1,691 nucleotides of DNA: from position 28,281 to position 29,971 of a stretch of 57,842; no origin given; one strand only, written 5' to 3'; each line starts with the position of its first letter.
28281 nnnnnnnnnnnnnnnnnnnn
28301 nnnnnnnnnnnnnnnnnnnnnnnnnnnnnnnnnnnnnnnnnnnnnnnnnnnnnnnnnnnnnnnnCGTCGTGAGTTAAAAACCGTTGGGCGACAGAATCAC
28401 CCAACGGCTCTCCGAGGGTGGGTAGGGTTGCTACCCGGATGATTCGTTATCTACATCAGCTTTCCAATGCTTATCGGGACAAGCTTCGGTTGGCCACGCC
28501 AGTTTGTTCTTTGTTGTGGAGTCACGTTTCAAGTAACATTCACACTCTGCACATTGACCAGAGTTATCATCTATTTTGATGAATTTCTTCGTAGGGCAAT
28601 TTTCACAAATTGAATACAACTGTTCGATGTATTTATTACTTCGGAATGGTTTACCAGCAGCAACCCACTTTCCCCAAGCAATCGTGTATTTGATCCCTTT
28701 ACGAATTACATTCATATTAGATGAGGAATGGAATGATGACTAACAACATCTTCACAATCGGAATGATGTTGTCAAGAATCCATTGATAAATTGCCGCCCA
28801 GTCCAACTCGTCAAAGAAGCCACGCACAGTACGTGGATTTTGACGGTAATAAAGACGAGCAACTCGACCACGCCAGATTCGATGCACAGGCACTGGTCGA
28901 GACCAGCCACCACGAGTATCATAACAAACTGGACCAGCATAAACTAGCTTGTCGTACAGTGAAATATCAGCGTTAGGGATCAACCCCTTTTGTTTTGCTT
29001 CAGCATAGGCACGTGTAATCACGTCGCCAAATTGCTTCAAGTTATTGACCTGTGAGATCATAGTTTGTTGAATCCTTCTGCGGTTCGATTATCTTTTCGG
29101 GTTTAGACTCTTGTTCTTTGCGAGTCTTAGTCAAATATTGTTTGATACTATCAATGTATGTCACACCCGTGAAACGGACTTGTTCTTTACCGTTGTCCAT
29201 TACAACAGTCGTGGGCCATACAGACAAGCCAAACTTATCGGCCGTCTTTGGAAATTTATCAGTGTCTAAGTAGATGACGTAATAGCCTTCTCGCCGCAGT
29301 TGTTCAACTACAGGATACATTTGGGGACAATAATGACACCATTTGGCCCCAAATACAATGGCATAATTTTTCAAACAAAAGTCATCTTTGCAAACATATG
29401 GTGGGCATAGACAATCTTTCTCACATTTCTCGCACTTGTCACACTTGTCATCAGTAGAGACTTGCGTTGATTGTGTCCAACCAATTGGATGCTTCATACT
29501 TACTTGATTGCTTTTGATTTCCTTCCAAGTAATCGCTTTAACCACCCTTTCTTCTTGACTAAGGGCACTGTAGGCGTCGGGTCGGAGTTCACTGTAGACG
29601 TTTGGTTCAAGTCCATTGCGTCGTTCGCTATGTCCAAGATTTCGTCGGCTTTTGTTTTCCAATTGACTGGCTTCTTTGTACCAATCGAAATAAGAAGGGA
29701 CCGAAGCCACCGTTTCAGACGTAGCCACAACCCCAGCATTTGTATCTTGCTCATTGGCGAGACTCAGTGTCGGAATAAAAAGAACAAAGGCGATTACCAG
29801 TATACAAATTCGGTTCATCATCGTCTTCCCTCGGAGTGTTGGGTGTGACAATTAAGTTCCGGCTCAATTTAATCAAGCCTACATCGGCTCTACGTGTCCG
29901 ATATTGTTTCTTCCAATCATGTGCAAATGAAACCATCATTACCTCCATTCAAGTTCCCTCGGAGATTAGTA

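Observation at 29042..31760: Secreted/periplasm-directed module inside the late operon: signal-peptide thioredoxin-fold protein, Tat-exported papain-like peptidase and a lipoprotein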

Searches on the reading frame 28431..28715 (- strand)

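Call 3: search_protein_families(library=pfam, proteins=[window:28431-28715:-], max_evalue=1)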
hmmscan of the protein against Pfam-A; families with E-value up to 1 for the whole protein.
window:28431-28715:- (94 aa): 1 family
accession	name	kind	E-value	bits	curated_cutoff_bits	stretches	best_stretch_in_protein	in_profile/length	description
PF12132.13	DUF3587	-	0.12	12.3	25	1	52-84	133-166/201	Protein of unknown function (DUF3587)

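Call 4: search_protein_families(library=phrogs, proteins=[window:28431-28715:-], max_evalue=0.1)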
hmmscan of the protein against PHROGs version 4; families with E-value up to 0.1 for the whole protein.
window:28431-28715:- (94 aa): 3 families
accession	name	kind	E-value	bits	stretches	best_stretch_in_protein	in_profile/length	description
phrog_13558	-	unknown function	0.003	18.5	1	28-84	23-68/69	-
phrog_4480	-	unknown function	0.039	15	1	17-57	23-61/99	-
phrog_15230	-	unknown function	0.091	13.9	0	16-63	10-52/64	-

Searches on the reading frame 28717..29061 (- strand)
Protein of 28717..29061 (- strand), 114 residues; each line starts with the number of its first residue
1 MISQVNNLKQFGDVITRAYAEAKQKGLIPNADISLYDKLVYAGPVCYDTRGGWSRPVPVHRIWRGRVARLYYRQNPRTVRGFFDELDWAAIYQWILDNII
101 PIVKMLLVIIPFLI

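Call 3: search_protein_families(library=pfam, proteins=[window:28717-29061:-], max_evalue=1)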
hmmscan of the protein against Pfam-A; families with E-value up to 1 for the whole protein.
window:28717-29061:- (114 aa): 0 families

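Call 4: search_protein_families(library=phrogs, proteins=[window:28717-29061:-], max_evalue=0.1)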
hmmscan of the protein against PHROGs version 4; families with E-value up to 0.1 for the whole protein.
window:28717-29061:- (114 aa): 0 families

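Call 42: search_protein_families(library=ncbifam, proteins=[window:28717-29061:-], max_evalue=1)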
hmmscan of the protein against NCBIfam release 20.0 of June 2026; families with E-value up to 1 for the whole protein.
window:28717-29061:- (114 aa): 0 families

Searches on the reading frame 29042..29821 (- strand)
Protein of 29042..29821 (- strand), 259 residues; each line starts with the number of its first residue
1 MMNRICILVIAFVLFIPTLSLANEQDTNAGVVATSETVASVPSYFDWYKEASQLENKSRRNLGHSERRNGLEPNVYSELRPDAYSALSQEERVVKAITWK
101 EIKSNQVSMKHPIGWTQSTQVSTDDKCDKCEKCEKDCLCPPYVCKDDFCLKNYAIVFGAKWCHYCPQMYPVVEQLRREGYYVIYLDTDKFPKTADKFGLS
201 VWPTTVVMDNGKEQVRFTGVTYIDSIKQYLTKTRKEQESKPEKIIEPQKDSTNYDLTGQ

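Call 3: search_protein_families(library=pfam, proteins=[window:29042-29821:-], max_evalue=1)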
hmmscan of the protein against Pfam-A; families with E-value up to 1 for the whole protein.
window:29042-29821:- (259 aa): 7 families
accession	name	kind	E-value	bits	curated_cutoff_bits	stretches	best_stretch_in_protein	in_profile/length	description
PF00085.26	Thioredoxin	-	8.9e-10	39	23.5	1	155-231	23-102/103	Thioredoxin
PF13098.12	Thioredoxin_2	-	0.00014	22.6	27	1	151-229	6-103/104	Thioredoxin-like domain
PF13192.12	Thioredoxin_3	-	0.00032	21.1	24.8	1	156-230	5-75/76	Thioredoxin domain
PF13728.12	TraF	-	0.0014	18.9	23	1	155-216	134-207/224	F plasmid transfer operon protein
PF13905.12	Thioredoxin_8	-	0.0046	17.7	27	0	180-211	60-91/94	Thioredoxin-like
PF14595.12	Thioredoxin_9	-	0.085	13.2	25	1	154-215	45-111/129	Thioredoxin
PF21068.3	ATPgraspMvdD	-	0.1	13.1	27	0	171-194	17-40/121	MvdD pre-ATP grasp domain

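Call 4: search_protein_families(library=phrogs, proteins=[window:29042-29821:-], max_evalue=0.1)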
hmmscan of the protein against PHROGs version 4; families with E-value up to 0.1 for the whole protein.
window:29042-29821:- (259 aa): 1 family
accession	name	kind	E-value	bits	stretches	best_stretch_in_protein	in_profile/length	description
phrog_22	-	DNA, RNA and nucleotide metabolism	7e-07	30.5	1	151-233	70-147/162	thioredoxin domain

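Call 42: search_protein_families(library=ncbifam, proteins=[window:29042-29821:-], max_evalue=1)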
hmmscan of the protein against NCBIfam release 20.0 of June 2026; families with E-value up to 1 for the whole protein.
window:29042-29821:- (259 aa): 10 families
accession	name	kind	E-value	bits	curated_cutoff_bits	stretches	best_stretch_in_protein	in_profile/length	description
TIGR01068.1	thioredoxin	equivalog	9.9e-11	41.7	96.8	1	155-232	19-99/101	thioredoxin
TIGR01126.1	pdi_dom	equivalog_domain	9.9e-07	29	107.2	1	152-232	16-103/105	protein disulfide-isomerase domain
TIGR00411.1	redox_disulf_1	equivalog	5.8e-05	23.1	92.75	1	156-228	5-76/82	MJ0307 family thioredoxin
NF006898.0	PRK09381.1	equivalog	0.00011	22.6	138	1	155-229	26-103/109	thioredoxin TrxA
NF008229.0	PRK10996.1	equivalog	0.00074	19.3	125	1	154-230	56-135/141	thioredoxin TrxC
TIGR01130.1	ER_PDI_fam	subfamily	0.0015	18.2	344.25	1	151-242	364-460/476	protein disulfide-isomerase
TIGR02187.2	PDO_seleno_TRX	equivalog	0.006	16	185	1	160-220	28-92/209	protein disulfide oxidoreductase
NF010288.0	PRK13728.1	subfamily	0.057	12.9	199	1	149-206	67-119/181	F-type conjugal transfer protein TrbB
TIGR01295.2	PedC_BrcD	equivalog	0.13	12.1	120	0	152-188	57-94/152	PedC/BrcD family bacteriocin maturation disulfide isomerase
TIGR00385.1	dsbE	subfamily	0.14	11.7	123.15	1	157-186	70-99/173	DsbE family thiol:disulfide interchange protein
